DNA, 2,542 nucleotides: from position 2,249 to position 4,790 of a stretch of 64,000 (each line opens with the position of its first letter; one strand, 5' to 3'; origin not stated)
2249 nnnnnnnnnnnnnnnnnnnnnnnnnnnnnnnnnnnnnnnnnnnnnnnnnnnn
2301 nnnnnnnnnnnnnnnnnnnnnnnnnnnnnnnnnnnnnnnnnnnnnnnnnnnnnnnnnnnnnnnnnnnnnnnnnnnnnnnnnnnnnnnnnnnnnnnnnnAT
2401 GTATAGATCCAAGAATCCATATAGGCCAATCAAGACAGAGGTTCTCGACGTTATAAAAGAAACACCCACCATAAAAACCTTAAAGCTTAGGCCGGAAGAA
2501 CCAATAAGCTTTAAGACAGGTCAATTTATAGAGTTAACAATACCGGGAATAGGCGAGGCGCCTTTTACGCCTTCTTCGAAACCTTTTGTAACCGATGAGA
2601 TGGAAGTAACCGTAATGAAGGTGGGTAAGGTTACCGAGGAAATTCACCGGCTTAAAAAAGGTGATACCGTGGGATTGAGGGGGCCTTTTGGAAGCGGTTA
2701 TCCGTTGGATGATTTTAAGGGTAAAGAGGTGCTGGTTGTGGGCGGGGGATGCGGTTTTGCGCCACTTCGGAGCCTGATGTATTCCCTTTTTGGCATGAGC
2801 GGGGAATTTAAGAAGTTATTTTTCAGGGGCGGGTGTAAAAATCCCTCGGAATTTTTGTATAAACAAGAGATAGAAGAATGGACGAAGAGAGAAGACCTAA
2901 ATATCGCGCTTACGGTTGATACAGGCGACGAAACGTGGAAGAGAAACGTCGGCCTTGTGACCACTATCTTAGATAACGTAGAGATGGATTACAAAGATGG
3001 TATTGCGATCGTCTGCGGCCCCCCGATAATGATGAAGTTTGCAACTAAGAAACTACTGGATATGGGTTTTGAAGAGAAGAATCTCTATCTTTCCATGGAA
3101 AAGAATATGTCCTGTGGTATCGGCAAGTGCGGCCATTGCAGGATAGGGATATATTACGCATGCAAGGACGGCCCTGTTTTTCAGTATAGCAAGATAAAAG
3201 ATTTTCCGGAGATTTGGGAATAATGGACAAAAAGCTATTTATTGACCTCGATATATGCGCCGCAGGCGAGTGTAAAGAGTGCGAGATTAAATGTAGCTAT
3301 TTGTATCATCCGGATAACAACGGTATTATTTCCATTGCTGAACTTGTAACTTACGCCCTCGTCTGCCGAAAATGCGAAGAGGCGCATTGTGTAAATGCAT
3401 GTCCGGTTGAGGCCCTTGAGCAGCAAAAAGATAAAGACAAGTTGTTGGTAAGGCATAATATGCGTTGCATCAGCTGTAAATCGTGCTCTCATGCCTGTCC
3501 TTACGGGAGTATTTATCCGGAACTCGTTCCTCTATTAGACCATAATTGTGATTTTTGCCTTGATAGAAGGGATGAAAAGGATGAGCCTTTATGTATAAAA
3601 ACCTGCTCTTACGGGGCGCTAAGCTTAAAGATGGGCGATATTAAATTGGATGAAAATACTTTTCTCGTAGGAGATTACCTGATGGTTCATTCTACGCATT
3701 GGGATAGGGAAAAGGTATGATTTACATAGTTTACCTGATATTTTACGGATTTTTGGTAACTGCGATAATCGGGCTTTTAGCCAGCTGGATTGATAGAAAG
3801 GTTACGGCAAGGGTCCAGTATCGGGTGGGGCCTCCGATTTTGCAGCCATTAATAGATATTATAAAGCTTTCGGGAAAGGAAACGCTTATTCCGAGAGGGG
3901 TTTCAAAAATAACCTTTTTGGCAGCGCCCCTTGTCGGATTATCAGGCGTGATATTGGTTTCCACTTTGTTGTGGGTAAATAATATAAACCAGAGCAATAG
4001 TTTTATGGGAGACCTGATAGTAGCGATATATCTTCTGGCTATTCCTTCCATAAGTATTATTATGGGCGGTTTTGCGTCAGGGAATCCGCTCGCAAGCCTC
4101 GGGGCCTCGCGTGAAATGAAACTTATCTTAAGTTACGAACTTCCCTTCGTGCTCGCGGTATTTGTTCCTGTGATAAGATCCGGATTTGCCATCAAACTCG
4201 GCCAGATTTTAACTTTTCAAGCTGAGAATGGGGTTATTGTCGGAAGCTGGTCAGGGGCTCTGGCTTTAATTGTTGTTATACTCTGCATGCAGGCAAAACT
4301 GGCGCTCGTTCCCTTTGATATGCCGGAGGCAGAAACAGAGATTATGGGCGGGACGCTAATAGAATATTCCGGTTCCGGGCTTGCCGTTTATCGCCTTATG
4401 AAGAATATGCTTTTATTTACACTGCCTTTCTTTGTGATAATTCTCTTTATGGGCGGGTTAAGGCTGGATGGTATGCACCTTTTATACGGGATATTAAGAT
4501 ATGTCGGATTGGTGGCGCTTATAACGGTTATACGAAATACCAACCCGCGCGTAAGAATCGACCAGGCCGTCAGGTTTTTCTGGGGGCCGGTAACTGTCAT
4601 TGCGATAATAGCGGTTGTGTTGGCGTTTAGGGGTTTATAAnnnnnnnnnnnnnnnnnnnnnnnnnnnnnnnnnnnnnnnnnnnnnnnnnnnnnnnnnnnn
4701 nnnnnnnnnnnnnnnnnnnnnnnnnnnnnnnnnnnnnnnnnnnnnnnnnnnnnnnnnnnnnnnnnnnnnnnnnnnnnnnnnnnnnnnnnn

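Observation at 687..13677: Rex-linked group-4 [NiFe]-hydrogenase with Mrp antiporter module preceded by an AsrAB/HydBG-like NAD(P)H module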

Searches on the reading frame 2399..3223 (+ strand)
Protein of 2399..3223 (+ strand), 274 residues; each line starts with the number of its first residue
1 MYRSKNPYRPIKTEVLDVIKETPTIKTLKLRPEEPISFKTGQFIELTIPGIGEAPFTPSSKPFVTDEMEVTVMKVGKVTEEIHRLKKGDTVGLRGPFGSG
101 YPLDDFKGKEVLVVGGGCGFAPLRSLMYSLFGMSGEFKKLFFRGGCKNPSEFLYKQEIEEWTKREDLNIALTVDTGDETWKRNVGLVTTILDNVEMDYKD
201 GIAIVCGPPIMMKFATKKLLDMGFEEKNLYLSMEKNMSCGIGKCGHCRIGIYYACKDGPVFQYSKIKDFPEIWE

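Call 3: search_protein_families(library=pfam, proteins=[window:2399-3223:+])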
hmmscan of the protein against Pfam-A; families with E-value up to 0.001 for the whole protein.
window:2399-3223:+ (274 aa): 3 families
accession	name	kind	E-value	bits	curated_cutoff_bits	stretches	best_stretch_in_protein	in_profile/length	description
PF00175.26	NAD_binding_1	-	3.9e-14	53.6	22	1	114-216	2-108/109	Oxidoreductase NAD-binding domain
PF10418.14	DHODB_Fe-S_bind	-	2.1e-10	40.6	23.9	1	234-266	1-40/41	Iron-sulfur cluster binding domain of dihydroorotate dehydrogenase B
PF00970.30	FAD_binding_6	-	6.8e-06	26.8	21.1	1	27-99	18-96/99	Oxidoreductase FAD-binding domain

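Call 25: search_solved_structures(query=window:2399-3220:+, max_evalue=0.001, show_alignments=2)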
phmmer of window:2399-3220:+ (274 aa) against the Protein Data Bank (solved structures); distinct sequences matched with E-value up to 0.001: 65 (the best 60 are shown).
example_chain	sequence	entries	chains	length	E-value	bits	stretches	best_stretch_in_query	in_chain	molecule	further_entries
9nez_C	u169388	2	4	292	3.7e-54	187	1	4-270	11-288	Sulfhydrogenase 1 subunit gamma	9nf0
5ksw_B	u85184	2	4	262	1.8e-19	73.2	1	40-262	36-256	Dihydroorotate dehydrogenase B (NAD(+)), electron transfer subunit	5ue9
4ylf_A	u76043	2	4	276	5.7e-18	68.2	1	38-266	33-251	Dihydroorotate dehydrogenase B (NAD(+)), electron transfer subunit homolog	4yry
7qty_A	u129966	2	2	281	2.3e-17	66.3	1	76-231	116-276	Na(+)-translocating NADH-quinone reductase subunit F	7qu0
1ep1_B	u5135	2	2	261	8.8e-17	64.3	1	41-262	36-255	DIHYDROOROTATE DEHYDROGENASE B (PYRK SUBUNIT)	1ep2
1ep3_B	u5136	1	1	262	8.9e-17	64.3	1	41-262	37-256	DIHYDROOROTATE DEHYDROGENASE B (PYRK SUBUNIT)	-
7qu3_A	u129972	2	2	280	6.4e-15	58.2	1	75-231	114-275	Na(+)-translocating NADH-quinone reductase subunit F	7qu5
2r6h_A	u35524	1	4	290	3.3e-13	52.6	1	74-225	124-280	NADH:ubiquinone oxidoreductase, Na translocating, F subunit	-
8ad3_A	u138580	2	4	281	5.5e-13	51.9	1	76-231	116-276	Na(+)-translocating NADH-quinone reductase subunit F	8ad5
4u9u_A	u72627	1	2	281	5.9e-13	51.8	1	76-231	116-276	Na(+)-translocating NADH-quinone reductase subunit F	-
8ad4_A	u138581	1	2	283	6.8e-13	51.6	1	76-231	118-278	Na(+)-translocating NADH-quinone reductase subunit F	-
4uaj_A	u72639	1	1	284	6.9e-13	51.6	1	76-231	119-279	Na(+)-translocating NADH-quinone reductase subunit F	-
8a1t_F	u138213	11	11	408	1.7e-12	50.3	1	76-231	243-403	Na(+)-translocating NADH-quinone reductase subunit F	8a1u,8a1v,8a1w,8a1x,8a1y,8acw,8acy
7xk3_F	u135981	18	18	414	1.7e-12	50.2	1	76-231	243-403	Na(+)-translocating NADH-quinone reductase subunit F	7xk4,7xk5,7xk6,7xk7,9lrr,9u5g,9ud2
7rom_A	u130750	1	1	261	5.3e-12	48.6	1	67-234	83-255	NADH-cytochrome b5 reductase 1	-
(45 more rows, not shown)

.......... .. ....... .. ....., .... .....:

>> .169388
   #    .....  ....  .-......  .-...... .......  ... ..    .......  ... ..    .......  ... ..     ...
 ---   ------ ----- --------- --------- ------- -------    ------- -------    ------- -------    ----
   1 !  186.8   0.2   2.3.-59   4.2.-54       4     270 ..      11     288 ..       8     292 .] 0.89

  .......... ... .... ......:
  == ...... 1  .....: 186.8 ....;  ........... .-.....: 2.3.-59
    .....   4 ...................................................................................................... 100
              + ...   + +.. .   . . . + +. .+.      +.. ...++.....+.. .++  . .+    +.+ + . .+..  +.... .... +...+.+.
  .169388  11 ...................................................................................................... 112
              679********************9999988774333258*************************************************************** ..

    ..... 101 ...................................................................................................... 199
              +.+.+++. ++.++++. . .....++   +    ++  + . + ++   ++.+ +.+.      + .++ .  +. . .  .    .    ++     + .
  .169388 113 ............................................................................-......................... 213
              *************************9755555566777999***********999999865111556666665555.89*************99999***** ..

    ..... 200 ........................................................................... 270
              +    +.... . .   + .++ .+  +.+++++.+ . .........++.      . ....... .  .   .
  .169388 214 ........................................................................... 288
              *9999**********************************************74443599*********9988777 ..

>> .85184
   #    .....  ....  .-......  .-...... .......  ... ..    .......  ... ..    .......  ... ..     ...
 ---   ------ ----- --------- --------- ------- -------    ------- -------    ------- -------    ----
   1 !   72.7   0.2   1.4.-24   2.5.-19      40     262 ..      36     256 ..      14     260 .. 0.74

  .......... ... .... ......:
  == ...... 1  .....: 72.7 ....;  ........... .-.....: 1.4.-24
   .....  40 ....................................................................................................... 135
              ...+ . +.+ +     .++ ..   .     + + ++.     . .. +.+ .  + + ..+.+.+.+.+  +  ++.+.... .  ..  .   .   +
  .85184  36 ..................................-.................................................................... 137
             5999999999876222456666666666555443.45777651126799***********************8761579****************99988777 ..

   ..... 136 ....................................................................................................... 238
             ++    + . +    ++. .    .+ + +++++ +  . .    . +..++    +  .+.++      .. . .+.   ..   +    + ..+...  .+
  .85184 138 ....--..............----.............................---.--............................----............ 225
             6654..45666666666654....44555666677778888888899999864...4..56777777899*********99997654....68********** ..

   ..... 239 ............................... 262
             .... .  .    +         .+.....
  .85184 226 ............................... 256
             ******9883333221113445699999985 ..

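Call 44: search_protein_families(library=ncbifam, proteins=[window:2399-3223:+])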
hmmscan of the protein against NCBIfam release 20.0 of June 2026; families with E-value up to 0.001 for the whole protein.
window:2399-3223:+ (274 aa): 28 families (the best 25 are shown)
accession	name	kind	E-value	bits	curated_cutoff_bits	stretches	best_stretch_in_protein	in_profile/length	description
TIGR02911.1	sulfite_red_B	equivalog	1.4e-73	247.3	288.6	1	7-269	2-259/261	anaerobic sulfite reductase subunit AsrB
NF006220.0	PRK08345.1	subfamily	4.5e-65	219.8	395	1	3-266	3-287/294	cytochrome-c3 hydrogenase subunit gamma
NF040835.1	sulfhyd_HydG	equivalog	3.6e-54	184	650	1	4-271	11-289/292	NADPH-dependent hydrogenase/sulfhydrogenase 1 subunit gamma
NF040830.1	sulfhyd_ShyC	equivalog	4.5e-52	177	600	1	6-264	2-279/288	NAD(P)-dependent hydrogenase/sulfhydrogenase 2 subunit gamma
NF000796.0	PRK00054.1-1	equivalog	1.8e-47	161.7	224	1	10-268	3-237/254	dihydroorotate dehydrogenase electron transfer subunit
NF000798.0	PRK00054.1-3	equivalog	5.5e-29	101.5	219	1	30-265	23-241/244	dihydroorotate dehydrogenase electron transfer subunit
NF000799.0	PRK00054.1-4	equivalog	4.9e-24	84.8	314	1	67-265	66-255/258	dihydroorotate dehydrogenase electron transfer subunit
NF004862.0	PRK06222.1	subfamily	7.7e-23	81.4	220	1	37-271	27-252/281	sulfide/dihydroorotate dehydrogenase-like FAD/NAD-binding protein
NF058606.1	GlBtMonoRdsGbcB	equivalog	3.6e-21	75.4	500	1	15-227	18-240/362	glycine betaine monooxygenase reductase subunit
NF009414.0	PRK12778.1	equivalog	5.9e-21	74.4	1103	1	37-271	27-252/752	bifunctional dihydroorotate dehydrogenase B NAD binding subunit/NADPH-dependent glutamate synthase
NF000797.0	PRK00054.1-2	equivalog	7.5e-21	74.6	270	1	14-265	18-264/267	dihydroorotate dehydrogenase electron transfer subunit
NF045803.1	MethMoxFADbindMmoC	equivalog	5e-17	61.7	500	1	33-231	135-337/343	aromatic/alkene monooxygenase hydroxylase FAD-binding subunit MmoC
TIGR01941.1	nqrF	equivalog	6.8e-17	61.5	295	1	70-231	234-400/405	NADH:ubiquinone reductase (Na(+)-transporting) subunit F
NF040810.1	BenC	equivalog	9.6e-17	61.1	430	1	11-231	105-327/333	benzoate 1,2-dioxygenase electron transfer component BenC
NF005963.0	PRK08051.1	equivalog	1.1e-16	60.9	230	1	11-230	4-226/233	NAD(P)H-flavin reductase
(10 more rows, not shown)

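Call 62: list_cluster_members(proteins=[P0121, window:2399-3220:+])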
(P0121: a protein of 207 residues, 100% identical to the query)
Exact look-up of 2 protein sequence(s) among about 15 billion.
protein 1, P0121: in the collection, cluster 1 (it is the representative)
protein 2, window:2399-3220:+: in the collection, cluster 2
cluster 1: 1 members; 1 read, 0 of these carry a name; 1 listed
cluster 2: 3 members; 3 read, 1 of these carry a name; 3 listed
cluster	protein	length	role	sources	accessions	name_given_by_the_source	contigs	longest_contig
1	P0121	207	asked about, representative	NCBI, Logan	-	-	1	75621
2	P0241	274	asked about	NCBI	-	-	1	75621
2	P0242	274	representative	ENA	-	-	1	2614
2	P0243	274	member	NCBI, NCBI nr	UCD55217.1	MAG: FAD/NAD(P)-binding protein [Candidatus Omnitrophota bacterium]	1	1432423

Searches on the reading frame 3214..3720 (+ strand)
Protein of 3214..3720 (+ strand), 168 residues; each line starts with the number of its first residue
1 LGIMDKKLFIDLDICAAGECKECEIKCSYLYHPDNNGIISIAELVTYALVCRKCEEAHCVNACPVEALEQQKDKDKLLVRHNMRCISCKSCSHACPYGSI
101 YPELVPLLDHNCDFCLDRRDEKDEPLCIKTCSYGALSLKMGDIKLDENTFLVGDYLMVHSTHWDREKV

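Call 3: search_protein_families(library=pfam, proteins=[window:3214-3720:+])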
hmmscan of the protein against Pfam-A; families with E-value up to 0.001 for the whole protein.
window:3214-3720:+ (168 aa): 8 families
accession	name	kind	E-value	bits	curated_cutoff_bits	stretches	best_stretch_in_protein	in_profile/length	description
PF13247.11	Fer4_11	-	1.5e-13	51.3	26.2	1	48-138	7-97/100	4Fe-4S dicluster domain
PF12838.12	Fer4_7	-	3.6e-08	34.2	27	1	51-98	2-51/52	4Fe-4S dicluster domain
PF13187.11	Fer4_9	-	3.3e-07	30.7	27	1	51-99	2-51/52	4Fe-4S dicluster domain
PF00037.32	Fer4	-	1.4e-05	25.1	21.1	1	83-101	6-24/24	4Fe-4S binding domain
PF13237.11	Fer4_10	-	3.9e-05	23.9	25.5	1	50-96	8-53/53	4Fe-4S dicluster domain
PF12800.12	Fer4_4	-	5.6e-05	23.6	24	0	84-98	3-17/17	4Fe-4S binding domain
PF13484.11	Fer4_16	-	0.00021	22.4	30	0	51-73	2-23/66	4Fe-4S double cluster binding domain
PF12837.12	Fer4_6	-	0.00097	19.4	25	0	84-100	8-24/24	4Fe-4S binding domain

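Call 36: search_solved_structures(query=window:3214-3717:+, max_evalue=0.001, show_alignments=1)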
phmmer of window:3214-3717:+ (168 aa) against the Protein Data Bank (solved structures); distinct sequences matched with E-value up to 0.001: 37.
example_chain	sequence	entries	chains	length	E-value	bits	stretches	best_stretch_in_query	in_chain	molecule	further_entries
7qv7_B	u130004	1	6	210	5.5e-12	48.9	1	45-122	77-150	Hydrogen dependent carbon dioxide reductase subunit HycB4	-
6cz7_B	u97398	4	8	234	9.3e-11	44.9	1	47-100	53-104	4Fe-4S ferredoxin, iron-sulfur binding domain protein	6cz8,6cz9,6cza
8c0z_C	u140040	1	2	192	9.8e-09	38.3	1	6-137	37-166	Iron-sulfur cluster-binding protein potential subunit of aldehyde oxidoreductase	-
2vpw_B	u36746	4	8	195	1.1e-08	38.1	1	50-133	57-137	NRFC PROTEIN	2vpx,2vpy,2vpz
4ydd_B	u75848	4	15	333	1.9e-08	37.4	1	50-138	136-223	DMSO reductase family type II enzyme, iron-sulfur subunit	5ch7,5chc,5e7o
1kqf_B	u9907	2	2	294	4.3e-08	36.3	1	51-137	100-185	FORMATE DEHYDROGENASE, NITRATE-INDUCIBLE, IRON-SULFUR SUBUNIT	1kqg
9sw6_G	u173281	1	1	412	4.6e-08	36.2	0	57-101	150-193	Polyferredoxin protein MvhB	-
7qv7_A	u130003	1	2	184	2e-07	34.1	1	49-101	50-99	Hydrogen dependent carbon dioxide reductase subunit HycB3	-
2ivf_B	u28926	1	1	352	5.6e-07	32.6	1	48-132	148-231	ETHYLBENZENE DEHYDROGENASE BETA-SUBUNIT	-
9mqx_E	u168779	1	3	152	1.5e-06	31.2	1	4-137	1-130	Fe-S-cluster-containing hydrogenase subunit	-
6x6u_B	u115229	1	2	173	3.2e-06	30.2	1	12-107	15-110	Oxidoreductase, Fe-S subunit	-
6x1o_B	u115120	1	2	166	5.4e-06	29.4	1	13-107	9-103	Oxidoreductase, Fe-S subunit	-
7z0s_B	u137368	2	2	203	1.1e-05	28.5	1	10-100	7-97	Formate hydrogenlyase subunit 2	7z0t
30gj_B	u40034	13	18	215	1.7e-05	27.8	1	50-137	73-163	Formate dehydrogenase, beta subunit, putative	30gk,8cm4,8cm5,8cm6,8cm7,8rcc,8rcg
6sdr_B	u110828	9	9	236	2.2e-05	27.4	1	50-137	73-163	Formate dehydrogenase, beta subunit, putative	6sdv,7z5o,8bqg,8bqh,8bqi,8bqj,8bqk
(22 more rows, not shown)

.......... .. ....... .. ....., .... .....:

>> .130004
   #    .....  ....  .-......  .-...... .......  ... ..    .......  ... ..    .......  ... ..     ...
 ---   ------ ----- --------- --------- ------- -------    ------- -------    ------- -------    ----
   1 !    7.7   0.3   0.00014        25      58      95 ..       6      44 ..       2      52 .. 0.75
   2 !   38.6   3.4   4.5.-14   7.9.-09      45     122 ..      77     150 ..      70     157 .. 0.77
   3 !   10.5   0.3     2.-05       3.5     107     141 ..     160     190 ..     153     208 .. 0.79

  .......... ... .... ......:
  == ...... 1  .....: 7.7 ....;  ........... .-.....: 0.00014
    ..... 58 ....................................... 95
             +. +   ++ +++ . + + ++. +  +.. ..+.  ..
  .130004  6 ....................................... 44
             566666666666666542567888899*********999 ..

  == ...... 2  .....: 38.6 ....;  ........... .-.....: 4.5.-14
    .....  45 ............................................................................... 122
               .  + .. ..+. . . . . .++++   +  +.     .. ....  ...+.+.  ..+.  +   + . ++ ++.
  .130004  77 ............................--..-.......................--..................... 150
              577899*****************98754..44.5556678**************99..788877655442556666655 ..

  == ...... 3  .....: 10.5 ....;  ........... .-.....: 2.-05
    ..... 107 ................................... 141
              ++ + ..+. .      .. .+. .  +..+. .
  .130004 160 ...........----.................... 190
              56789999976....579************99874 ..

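Call 44: search_protein_families(library=ncbifam, proteins=[window:3214-3720:+])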
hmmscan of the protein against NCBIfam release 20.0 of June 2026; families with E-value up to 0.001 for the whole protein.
window:3214-3720:+ (168 aa): 32 families (the best 25 are shown)
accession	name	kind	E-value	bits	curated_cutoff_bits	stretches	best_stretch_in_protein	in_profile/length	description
TIGR02951.1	DMSO_dmsB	equivalog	2.9e-18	66.4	214.1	1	46-143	59-153/161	DMSO/selenate family reductase complex B subunit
NF009451.0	PRK12809.1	equivalog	4.9e-14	51.5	1154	1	16-140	11-137/639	formate-dependent uric acid utilization protein YgfT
NF011569.0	PRK14993.1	equivalog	1.3e-13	50.9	416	1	45-147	94-192/244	tetrathionate reductase subunit TtrB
NF009408.0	PRK12769.1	equivalog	2.1e-13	49.3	1003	1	44-139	49-145/659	formate-dependent uric acid utilization protein AegA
NF045797.1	DsrO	equivalog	2.6e-13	49.9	200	1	43-99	95-149/235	sulfate reduction electron transfer complex DsrMKJOP subunit DsrO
NF007658.0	PRK10330.1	equivalog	1.9e-12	47.1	260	1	45-100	52-104/181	electron transport protein HydN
NF045766.1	PhenlGlyoxDHPadI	equivalog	1e-10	41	700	1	20-139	17-136/443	NADH-dependent phenylglyoxylate dehydrogenase subunit beta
TIGR03478.1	DMSO_red_II_bet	subfamily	1.1e-10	41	480.7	1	48-136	128-215/321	DMSO reductase family type II enzyme, iron-sulfur subunit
TIGR03149.1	cyt_nit_nrfC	equivalog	1.8e-10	40.6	377.6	1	49-144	92-185/225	cytochrome c nitrite reductase Fe-S protein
NF041715.1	arsenate_red_ArrB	equivalog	3e-10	40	450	1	48-100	54-104/233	arsenate respiratory reductase iron-sulfur subunit ArrB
NF007382.0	PRK09898.1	equivalog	4.4e-10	39.4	213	1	43-98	115-169/208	ferredoxin-like protein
NF008134.0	PRK10882.1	equivalog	5.9e-10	38.7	263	1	51-136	113-203/329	hydrogenase 2 operon protein HybA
TIGR01582.1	FDH-beta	equivalog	1.6e-09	37.3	334.7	1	50-138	92-179/283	formate dehydrogenase subunit beta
NF045715.1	sulf_resp_HmcB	equivalog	1.5e-08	34.1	420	1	49-137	105-194/307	sulfate respiration complex iron-sulfur protein HmcB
NF042979.1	EthbenzDh_ebdB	equivalog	1.9e-08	33.6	740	1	45-132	147-233/354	ethylbenzene dehydrogenase subunit beta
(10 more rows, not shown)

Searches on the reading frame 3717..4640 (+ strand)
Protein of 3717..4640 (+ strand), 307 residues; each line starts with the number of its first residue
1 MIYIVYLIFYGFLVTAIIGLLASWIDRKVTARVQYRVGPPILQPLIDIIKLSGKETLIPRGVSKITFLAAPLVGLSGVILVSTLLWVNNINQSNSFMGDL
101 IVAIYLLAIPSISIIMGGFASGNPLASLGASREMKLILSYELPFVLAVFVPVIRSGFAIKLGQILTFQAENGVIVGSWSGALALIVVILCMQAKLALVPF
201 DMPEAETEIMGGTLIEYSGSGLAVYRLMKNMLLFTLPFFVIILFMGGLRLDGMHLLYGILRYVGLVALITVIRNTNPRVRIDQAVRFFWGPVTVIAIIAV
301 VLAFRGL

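Call 3: search_protein_families(library=pfam, proteins=[window:3717-4640:+])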
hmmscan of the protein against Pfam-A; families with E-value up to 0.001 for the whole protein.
window:3717-4640:+ (307 aa): 1 family
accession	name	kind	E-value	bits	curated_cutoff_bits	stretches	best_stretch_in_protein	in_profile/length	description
PF00146.26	NADHdh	-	5.8e-62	210.2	27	1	12-303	7-297/298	NADH dehydrogenase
